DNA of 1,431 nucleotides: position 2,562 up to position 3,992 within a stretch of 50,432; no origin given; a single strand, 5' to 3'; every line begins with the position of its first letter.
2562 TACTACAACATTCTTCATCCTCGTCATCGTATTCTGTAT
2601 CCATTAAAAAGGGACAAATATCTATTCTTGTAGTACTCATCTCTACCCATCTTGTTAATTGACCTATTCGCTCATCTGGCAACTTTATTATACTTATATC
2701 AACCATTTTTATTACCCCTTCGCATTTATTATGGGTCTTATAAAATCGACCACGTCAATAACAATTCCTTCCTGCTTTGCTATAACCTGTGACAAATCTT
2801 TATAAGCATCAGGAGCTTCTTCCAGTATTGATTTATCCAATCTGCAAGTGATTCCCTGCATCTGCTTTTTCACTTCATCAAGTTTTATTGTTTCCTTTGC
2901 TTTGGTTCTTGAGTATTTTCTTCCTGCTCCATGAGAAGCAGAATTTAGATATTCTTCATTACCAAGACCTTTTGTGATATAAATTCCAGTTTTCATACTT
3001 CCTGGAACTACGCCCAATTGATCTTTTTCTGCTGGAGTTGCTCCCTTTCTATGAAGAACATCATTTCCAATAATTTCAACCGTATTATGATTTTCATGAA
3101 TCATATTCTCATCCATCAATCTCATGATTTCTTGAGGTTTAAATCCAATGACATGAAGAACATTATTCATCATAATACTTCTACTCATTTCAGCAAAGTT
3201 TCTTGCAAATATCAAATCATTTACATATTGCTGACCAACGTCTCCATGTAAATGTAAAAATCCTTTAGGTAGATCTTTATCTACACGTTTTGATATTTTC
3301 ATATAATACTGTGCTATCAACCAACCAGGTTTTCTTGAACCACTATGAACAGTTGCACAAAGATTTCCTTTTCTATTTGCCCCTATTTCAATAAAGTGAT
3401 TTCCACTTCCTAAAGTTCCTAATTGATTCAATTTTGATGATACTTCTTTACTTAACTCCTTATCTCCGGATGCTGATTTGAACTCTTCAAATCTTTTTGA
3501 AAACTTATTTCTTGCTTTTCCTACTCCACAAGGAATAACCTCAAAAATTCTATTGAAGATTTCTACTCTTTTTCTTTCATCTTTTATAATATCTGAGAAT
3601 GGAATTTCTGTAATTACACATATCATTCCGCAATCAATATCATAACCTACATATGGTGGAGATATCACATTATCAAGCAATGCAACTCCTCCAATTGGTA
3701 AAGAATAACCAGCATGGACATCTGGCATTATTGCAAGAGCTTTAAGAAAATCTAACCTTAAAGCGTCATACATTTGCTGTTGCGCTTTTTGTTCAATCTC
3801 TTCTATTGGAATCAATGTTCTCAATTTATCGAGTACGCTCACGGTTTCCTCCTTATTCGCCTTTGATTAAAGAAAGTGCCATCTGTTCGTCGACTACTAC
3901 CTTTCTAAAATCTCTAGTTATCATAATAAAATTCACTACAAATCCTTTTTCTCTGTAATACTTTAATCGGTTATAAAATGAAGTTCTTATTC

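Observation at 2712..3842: Phage RtcB RNA ligase in a DNA-repair gene string (possible anti-anticodon-nuclease function)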

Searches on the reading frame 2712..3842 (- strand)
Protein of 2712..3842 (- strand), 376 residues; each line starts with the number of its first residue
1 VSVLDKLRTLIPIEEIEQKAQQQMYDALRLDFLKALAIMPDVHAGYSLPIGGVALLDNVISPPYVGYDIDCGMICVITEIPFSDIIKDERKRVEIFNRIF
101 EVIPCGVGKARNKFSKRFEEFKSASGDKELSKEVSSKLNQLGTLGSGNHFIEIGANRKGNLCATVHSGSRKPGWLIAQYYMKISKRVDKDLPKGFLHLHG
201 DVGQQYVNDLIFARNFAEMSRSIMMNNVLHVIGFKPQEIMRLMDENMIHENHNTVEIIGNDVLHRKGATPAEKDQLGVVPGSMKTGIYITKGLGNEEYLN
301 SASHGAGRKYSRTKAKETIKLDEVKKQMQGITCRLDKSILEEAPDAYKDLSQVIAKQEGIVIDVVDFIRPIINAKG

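Call 3: search_protein_families(library=pfam, proteins=[window:2712-3842:-], max_evalue=0.01)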
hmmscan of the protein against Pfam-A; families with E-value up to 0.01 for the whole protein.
window:2712-3842:- (376 aa): 1 family
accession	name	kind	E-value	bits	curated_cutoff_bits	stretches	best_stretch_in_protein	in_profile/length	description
PF01139.22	RtcB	-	1e-80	272.5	27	1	29-376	7-426/426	tRNA-splicing ligase RtcB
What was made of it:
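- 2712..3842 (-): RtcB-family 3'-phosphate/5'-hydroxyl nucleic-acid ligase, 376 aa, GTG start. Pfam PF01139 E 1e-80 (call 3).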

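Call 4: search_solved_structures(query=window:2712-3842:-, show_alignments=3)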
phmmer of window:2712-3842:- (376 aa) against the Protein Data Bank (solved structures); distinct sequences matched with E-value up to 0.001: 9.
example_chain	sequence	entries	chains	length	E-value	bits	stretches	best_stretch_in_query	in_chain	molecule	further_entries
2epg_A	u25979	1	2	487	6.8e-34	120.7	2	126-376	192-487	Hypothetical protein TTHA1785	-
1uc2_A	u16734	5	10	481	7.9e-27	97.5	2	137-376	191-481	hypothetical protein PH1602 | tRNA-splicing ligase RtcB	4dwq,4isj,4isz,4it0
4dwr_B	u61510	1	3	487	8.2e-27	97.4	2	137-376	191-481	tRNA-splicing ligase RtcB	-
7lfq_A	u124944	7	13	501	9.4e-27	97.2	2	137-376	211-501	RNA-splicing ligase RtcB | tRNA-splicing ligase RtcB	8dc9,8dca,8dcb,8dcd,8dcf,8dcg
9i8v_C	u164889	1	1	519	3.8e-23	85.4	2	121-357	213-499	RNA-splicing ligase RtcB homolog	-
7p3b_A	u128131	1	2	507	5.9e-23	84.7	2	126-357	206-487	RNA-splicing ligase RtcB homolog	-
8odo_A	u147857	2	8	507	6e-23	84.7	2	126-357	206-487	RNA-splicing ligase RtcB homolog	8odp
8orj_A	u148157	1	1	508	6e-23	84.7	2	126-357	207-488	RNA-splicing ligase RtcB homolog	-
8btt_A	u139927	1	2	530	7.7e-23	84.4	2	126-356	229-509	RNA-splicing ligase RtcB homolog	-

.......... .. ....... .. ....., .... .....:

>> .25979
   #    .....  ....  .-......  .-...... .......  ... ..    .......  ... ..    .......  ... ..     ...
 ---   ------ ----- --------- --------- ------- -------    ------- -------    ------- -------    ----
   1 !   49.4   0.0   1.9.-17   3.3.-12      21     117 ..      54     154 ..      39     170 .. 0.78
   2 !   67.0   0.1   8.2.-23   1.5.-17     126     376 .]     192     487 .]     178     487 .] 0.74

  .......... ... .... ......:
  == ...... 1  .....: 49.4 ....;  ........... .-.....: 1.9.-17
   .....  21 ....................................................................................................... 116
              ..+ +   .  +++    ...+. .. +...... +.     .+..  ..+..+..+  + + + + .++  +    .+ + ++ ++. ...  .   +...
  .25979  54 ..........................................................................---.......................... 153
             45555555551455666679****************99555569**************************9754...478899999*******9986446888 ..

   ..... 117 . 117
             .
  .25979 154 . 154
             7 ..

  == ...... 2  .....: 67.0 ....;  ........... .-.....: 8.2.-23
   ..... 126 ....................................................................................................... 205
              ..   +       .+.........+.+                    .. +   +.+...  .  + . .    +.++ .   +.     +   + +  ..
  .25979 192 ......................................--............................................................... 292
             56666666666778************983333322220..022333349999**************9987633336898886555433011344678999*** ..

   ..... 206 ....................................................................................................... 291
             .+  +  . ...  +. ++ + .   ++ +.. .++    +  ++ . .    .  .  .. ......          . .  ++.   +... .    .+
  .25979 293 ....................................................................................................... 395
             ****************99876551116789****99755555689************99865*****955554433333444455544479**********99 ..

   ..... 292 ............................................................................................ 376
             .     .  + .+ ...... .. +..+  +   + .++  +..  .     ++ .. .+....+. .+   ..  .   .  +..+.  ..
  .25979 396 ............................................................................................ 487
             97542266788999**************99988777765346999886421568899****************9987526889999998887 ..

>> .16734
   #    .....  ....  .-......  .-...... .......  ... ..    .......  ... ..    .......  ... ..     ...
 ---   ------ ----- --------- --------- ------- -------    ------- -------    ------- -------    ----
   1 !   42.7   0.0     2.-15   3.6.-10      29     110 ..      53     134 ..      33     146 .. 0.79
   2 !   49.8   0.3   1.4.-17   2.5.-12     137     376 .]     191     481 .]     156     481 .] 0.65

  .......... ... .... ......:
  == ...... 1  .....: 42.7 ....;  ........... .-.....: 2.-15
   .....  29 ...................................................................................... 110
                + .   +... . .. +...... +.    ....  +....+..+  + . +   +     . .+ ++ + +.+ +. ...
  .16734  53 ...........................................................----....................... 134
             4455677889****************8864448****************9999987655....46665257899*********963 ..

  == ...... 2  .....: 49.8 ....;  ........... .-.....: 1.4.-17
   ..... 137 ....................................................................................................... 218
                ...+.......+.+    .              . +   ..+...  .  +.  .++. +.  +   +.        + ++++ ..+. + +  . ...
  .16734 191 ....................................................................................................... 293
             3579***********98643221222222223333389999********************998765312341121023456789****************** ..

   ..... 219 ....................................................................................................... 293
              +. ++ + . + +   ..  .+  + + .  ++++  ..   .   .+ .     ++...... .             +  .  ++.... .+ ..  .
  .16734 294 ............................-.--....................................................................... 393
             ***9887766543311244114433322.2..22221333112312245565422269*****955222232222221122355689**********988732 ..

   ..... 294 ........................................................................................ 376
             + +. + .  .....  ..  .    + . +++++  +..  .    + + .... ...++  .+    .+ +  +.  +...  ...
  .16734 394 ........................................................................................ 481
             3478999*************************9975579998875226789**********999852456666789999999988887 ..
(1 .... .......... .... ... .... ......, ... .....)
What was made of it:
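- Closest known: Pyrococcus horikoshii and human RtcB/RTCB. Same: Same GMP-histidine and metal-ligand positions (call 4).
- RtcB is the tRNA-splicing ligase of archaea and animals (family name; calls 3, 4).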

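Call 9: search_dna_similar(query=window:2712-3842:-, collection=phages, mode=protein, max_rows=40)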
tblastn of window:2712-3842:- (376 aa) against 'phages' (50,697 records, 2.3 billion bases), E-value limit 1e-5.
Records with a match: 710; places in all: 710; records where one place covers at least 80% of the query: 602.
Best place of each record, by identity: <60% 710.
By first word of the organism name: Mycobacterium 221; Bacillus 63; Listeria 58; Brevibacterium 32; Caulobacter 30; Halorubrum 30; Gordonia 25; Enterococcus 23; Microbacterium 19; Pseudomonas 17; and 47 more.
By host as written in the record: Mycobacterium smegmatis mc2 155 163; Listeria monocytogenes 47; - 46; Brevibacterium aurantiacum SMQ-1335 32; Mycobacterium smegmatis mc#155 29; Gordonia terrae 3612 24; Halorubrum sp. 16; Erwinia amylovora 14; and 160 more.
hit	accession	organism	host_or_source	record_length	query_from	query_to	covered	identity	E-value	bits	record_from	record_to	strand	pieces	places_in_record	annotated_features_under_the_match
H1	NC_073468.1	Microbacterium phage Pumpernickel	Microbacterium paraoxydans NRRL B-14843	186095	6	376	99%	38.1%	4e-56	203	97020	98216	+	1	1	169: RtcB-like RNA ligase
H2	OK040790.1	Microbacterium phage Pumpernickel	Microbacterium paraoxydans NRRL B-14843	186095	6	376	99%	38.1%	4e-56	203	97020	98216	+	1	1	169: RtcB-like RNA ligase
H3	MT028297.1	Proteus phage Privateer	Proteus mirabilis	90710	11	376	97%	38.2%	2e-62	221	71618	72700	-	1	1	RtcB-like RNA ligase | ribosome_binding_site (x2)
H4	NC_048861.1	Proteus phage Privateer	Proteus mirabilis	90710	11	376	97%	38.2%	2e-62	221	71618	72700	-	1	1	tRNA splicing ligase | ribosome_binding_site (x2)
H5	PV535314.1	Proteus phage vB_PMG_YP1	chicken and sheep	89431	11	376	97%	37.9%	3e-61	218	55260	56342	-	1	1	hypothetical protein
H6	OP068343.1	Microbacterium phage Cece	Microbacterium radiodurans NRRL B-24799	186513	6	376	99%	37.4%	4e-58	209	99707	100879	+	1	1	161: RtcB-like RNA ligase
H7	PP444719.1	Proteus phage J3S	Proteus mirabilis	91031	11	376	97%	37.7%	2e-61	218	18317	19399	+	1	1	RNA-splicing ligase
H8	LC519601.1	Cronobacter phage vB_CsaP_009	Cronobacter sakazakii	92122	11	376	97%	37.5%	2e-62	222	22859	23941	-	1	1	hypothetical protein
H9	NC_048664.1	Cronobacter phage vB_CsaP_009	Cronobacter sakazakii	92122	11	376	97%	37.5%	2e-62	222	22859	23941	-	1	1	tRNA splicing ligase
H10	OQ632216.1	Salmonella phage Arash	Salmonella enterica subsp. enterica ...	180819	11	376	97%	37.4%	4e-65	229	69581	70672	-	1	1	RNA ligase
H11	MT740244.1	Proteus phage 3H10_20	Proteus mirabilis H10_20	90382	11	376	97%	37.3%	7e-62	220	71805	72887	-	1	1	RNA-ligase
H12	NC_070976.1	Proteus phage 3H10_20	Proteus mirabilis H10_20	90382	11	376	97%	37.3%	7e-62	220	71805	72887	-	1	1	RNA-ligase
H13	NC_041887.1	Rhodococcus phage Weasels2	Rhodococcus erythropolis RIA 643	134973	8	376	98%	36.6%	3e-65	229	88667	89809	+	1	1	tRNA splicing ligase | hypothetical protein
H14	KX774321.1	Rhodococcus phage Weasels2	Rhodococcus erythropolis RIA 643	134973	8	376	98%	36.6%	3e-65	229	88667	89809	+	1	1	RtcB-like RNA ligase | hypothetical protein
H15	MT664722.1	Proteus phage Vb_PmiP-P59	Proteus mirabilis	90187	11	376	97%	36.8%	2e-61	219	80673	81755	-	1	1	RNA-splicing ligase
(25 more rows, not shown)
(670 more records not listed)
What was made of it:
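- Closest known: RtcB genes already annotated in cultured phages. Same: 710 of 50,697 GenBank phage records have a homologue, the best at 38% identity (call 9).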

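Call 10: find_homologous_proteins(query=window:2712-3842:-)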
Query window:2712-3842:- (376 aa): 7997 proteins with E <= 0.001 among 8000 candidates; the best 120 are listed.
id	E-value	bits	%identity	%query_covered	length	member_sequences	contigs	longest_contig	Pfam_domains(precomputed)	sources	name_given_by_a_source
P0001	8.7e-249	843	100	100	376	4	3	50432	PF01139.23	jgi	-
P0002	9.6e-193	658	78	100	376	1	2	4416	PF01139.23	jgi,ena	-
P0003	3.1e-158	545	66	100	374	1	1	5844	PF01139.23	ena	-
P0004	2.9e-156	538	64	100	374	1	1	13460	PF01139.23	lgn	-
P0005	2.8e-149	515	62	100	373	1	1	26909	PF01139.23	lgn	-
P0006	1.2e-144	500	61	100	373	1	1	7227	PF01139.23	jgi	-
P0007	7.6e-144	497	62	100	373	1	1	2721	PF01139.23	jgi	-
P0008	9.8e-140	484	59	99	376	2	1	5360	PF01139.23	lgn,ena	-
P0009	6.5e-139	481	60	100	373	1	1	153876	PF01139.23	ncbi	-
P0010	1.2e-138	480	59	99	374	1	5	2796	PF01139.23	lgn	-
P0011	1.7e-138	480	58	99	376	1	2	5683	PF01139.23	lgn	-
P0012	1.8e-138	480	60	99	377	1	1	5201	PF01139.23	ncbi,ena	-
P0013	4.3e-138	478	60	99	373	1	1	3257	PF01139.23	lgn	-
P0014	5.4e-138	478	60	100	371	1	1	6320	PF01139.23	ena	-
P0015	1.7e-137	476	58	99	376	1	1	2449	PF01139.23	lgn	-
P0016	2.1e-137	476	59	100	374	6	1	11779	PF01139.23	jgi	-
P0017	2.5e-137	476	59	99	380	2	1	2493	PF01139.23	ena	-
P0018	8.4e-137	474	58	99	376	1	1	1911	PF01139.23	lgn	-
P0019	1.8e-136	473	57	99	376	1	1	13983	PF01139.23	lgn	-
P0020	2.4e-136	473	58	100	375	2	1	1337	PF01139.23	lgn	-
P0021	2.7e-136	472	59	100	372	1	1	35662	PF01139.23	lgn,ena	-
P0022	3.3e-136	472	59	99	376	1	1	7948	PF01139.23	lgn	-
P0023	4.3e-136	472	58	100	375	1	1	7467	PF01139.23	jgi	-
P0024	5.1e-136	472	56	100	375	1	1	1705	PF01139.23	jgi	jgi:tRNA-splicing ligase RtcB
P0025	5.3e-136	472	58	100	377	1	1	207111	PF01139.23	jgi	-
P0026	5.5e-136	471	58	100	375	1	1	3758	PF01139.23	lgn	-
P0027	9.1e-136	471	58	100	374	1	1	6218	PF01139.23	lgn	-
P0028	1.1e-135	470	58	99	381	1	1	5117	PF01139.23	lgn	-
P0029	1.1e-135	470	57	99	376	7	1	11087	PF01139.23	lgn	-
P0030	1.9e-135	470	58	100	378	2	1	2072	PF01139.23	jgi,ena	-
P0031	2.0e-135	470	57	99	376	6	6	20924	PF01139.23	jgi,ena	-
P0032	2.1e-135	470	57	99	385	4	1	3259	PF01139.23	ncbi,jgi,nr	ncbi:MAG: RtcB family protein [Thermoplasmata archaeon]|nr:MAG: RtcB family protein [Thermoplasmata 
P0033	6.1e-135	468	58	100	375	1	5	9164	PF01139.23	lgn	-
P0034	9.1e-135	467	56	99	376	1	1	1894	PF01139.23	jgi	jgi:tRNA-splicing ligase RtcB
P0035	1.3e-134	467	58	99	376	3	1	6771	PF01139.23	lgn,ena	-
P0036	2.6e-134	466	57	99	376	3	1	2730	PF01139.23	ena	-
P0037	3.7e-134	465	57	100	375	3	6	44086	PF01139.23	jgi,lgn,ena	-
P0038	5.5e-134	465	56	99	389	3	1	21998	PF01139.23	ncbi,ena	-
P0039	7.3e-134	464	56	99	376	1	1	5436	PF01139.23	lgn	-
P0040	8.7e-134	464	58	100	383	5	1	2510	PF01139.23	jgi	-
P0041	1.0e-133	464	57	97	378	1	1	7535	PF01139.23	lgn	-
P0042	1.2e-133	464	57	97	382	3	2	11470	PF01139.23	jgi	jgi:tRNA-splicing ligase RtcB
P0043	1.2e-133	464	56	99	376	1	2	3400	PF01139.23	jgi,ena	-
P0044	2.1e-133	463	56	99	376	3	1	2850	PF01139.23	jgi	jgi:tRNA-splicing ligase RtcB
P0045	2.1e-133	463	56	99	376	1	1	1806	PF01139.23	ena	-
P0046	2.6e-133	463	55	99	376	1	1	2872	PF01139.23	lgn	-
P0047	2.7e-133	463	59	100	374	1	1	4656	PF01139.23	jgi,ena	-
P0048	4.8e-133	462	60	100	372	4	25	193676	PF01139.23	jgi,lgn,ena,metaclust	metaclust:\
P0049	5.4e-133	462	56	99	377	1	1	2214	PF01139.23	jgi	jgi:tRNA-splicing ligase RtcB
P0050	5.8e-133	462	56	99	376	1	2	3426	PF01139.23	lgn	-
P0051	7.0e-133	461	57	99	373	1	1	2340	PF01139.23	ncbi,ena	-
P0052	1.3e-132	460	59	100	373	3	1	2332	PF01139.23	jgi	-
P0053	1.7e-132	460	57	99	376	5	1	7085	PF01139.23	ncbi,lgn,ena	-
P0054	2.0e-132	460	58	99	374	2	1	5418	PF01139.23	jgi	jgi:tRNA-splicing ligase RtcB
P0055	2.2e-132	460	57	99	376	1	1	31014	PF01139.23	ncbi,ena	-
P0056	2.9e-132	459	60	100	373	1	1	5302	PF01139.23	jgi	-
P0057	4.1e-132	459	59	100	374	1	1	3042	PF01139.23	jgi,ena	-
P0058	6.9e-132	458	56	99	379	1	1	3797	PF01139.23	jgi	jgi:tRNA-splicing ligase RtcB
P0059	1.1e-131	457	56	99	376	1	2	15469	PF01139.23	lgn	-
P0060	1.1e-131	457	56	99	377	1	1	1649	PF01139.23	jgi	jgi:tRNA-splicing ligase RtcB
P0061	1.4e-131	457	56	99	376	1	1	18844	PF01139.23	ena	-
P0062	2.0e-131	456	56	100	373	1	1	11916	PF01139.23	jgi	jgi:tRNA-splicing ligase RtcB (3'-phosphate/5'-hydroxy nucleic acid ligase)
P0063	4.1e-131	455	56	99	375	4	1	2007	PF01139.23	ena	-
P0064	7.0e-131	455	58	100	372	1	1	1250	PF01139.23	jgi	jgi:tRNA-splicing ligase RtcB (3'-phosphate/5'-hydroxy nucleic acid ligase)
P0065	7.4e-131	455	57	96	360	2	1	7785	PF01139.23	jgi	-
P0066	7.8e-131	455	56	100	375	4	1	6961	PF01139.23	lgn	-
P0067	8.4e-131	454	56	100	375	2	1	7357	PF01139.23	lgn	-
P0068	9.4e-131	454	55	99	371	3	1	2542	PF01139.23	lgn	-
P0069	1.1e-130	454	56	99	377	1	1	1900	PF01139.23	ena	-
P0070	1.1e-130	454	56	100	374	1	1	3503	PF01139.23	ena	-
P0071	1.5e-130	454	60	96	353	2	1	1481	PF01139.23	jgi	-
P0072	1.6e-130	453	56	99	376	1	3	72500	PF01139.23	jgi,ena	-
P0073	1.7e-130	453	56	99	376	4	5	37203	PF01139.23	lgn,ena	-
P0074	2.0e-130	453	56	100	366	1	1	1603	PF01139.23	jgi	-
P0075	2.5e-130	453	56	99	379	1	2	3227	PF01139.23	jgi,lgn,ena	-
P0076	3.5e-130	452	56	99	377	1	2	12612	PF01139.23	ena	-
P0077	5.9e-130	452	58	100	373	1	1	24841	PF01139.23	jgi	-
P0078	9.5e-130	451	57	99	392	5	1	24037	PF01139.23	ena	-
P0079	1.3e-129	450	55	99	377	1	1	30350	PF01139.23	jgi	jgi:tRNA-splicing ligase RtcB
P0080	1.6e-129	450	58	100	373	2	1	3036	PF01139.23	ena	-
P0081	2.1e-129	450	55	99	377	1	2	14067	PF01139.23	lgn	-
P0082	3.7e-129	449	56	100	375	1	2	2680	PF01139.23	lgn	-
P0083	4.3e-129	449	55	99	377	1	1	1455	PF01139.23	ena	-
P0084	4.8e-129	449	57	100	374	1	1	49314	PF01139.23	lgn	-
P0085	1.5e-128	447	56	99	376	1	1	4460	PF01139.23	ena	-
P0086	2.6e-128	446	56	100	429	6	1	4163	PF01139.23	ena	-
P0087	3.3e-128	446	56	99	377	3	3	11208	PF01139.23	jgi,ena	-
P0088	3.5e-128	446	56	100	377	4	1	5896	PF01139.23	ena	-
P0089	1.7e-127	444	55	100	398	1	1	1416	PF01139.23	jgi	jgi:tRNA-splicing ligase RtcB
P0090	1.8e-127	443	56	100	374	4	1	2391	PF01139.23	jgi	-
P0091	1.9e-127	443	55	99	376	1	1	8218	PF01139.23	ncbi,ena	-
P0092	2.8e-127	443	54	99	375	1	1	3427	PF01139.23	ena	-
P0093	3.5e-127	443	56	100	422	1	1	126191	PF01139.23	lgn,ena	-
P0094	4.0e-127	442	55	99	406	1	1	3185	PF01139.23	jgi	jgi:tRNA-splicing ligase RtcB (3'-phosphate/5'-hydroxy nucleic acid ligase)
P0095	4.7e-127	442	55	100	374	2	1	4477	PF01139.23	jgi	jgi:tRNA-splicing ligase RtcB (3'-phosphate/5'-hydroxy nucleic acid ligase)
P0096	6.1e-127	442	55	100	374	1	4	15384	PF01139.23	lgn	-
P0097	6.9e-127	442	57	100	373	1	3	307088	PF01139.23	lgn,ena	-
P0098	9.2e-127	441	56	100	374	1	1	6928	PF01139.23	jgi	-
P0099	1.0e-126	441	57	100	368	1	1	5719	PF01139.23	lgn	-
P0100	1.5e-126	440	56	99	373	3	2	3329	PF01139.23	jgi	-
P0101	1.9e-126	440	55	99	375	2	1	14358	PF01139.23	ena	-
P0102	2.5e-126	440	54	97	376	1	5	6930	PF01139.23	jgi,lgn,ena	-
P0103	3.4e-126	439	54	97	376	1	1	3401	PF01139.23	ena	-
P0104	5.9e-126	438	55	99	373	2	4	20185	PF01139.23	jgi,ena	-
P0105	1.5e-125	437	55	99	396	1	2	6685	PF01139.23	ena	-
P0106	1.6e-125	437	53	100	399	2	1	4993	PF01139.23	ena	-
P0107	1.6e-125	437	55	100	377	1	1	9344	PF01139.23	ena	-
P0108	1.7e-125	437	53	100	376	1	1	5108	PF01139.23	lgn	-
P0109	2.2e-125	437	55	100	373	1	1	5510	PF01139.23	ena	-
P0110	2.2e-125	437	55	99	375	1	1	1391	PF01139.23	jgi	-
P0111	2.6e-125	436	55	100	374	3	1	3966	PF01139.23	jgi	jgi:tRNA-splicing ligase RtcB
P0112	3.3e-125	436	55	100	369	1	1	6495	PF01139.23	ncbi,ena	-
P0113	3.3e-125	436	55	99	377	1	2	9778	PF01139.23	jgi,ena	-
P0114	4.0e-125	436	54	99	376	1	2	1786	PF01139.23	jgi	-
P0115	7.1e-125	435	54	99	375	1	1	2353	PF01139.23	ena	-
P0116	1.0e-124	434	58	97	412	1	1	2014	PF01139.23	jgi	-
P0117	1.1e-124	434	54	99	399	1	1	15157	PF01139.23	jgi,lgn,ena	-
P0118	3.2e-124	433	54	99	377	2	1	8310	PF01139.23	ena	-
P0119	3.2e-124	433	52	82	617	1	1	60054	PF01139.23,PF14890.12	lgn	-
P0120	5.2e-124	432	55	100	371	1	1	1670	PF01139.23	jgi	jgi:tRNA-splicing ligase RtcB (3'-phosphate/5'-hydroxy nucleic acid ligase)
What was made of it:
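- Checked: Homologues align from residue 1 (call 10).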

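Call 11: search_protein_families(library=phrogs, proteins=[window:2712-3842:-], max_evalue=0.001)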
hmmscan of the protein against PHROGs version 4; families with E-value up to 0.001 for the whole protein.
window:2712-3842:- (376 aa): 2 families
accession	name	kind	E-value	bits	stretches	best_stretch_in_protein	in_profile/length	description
phrog_1075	-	DNA, RNA and nucleotide metabolism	7.6e-99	332.9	1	13-376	70-441/459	tRNA splicing ligase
phrog_32430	-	DNA, RNA and nucleotide metabolism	7.1e-33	114.3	1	251-376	15-138/139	tRNA splicing ligase RtcB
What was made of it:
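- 2712..3842 (-): PHROG 1075 (call 11).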

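Call 12: find_encoding_contigs(protein=P0009, flank=10000, max_places=3)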
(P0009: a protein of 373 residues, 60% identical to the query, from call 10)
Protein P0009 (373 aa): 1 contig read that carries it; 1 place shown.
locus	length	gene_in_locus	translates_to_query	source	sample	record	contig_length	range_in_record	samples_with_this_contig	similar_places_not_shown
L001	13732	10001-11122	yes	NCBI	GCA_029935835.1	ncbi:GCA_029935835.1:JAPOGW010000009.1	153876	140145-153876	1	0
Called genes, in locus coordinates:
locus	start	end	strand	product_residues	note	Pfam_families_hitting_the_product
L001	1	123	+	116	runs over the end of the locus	-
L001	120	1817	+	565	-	-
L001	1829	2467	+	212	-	-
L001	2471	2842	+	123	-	-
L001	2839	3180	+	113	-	-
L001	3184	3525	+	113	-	-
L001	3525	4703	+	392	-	PF17767:NAPRTase_N, PF04095:NAPRTase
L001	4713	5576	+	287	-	PF02540:NAD_synthase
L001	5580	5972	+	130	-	-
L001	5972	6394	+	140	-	PF00156:Pribosyltran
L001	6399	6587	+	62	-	-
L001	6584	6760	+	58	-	-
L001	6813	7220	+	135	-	PF00075:RNase_H, PF13456:RVT_3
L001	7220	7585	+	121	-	-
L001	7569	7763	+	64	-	-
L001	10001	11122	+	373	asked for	PF01139:RtcB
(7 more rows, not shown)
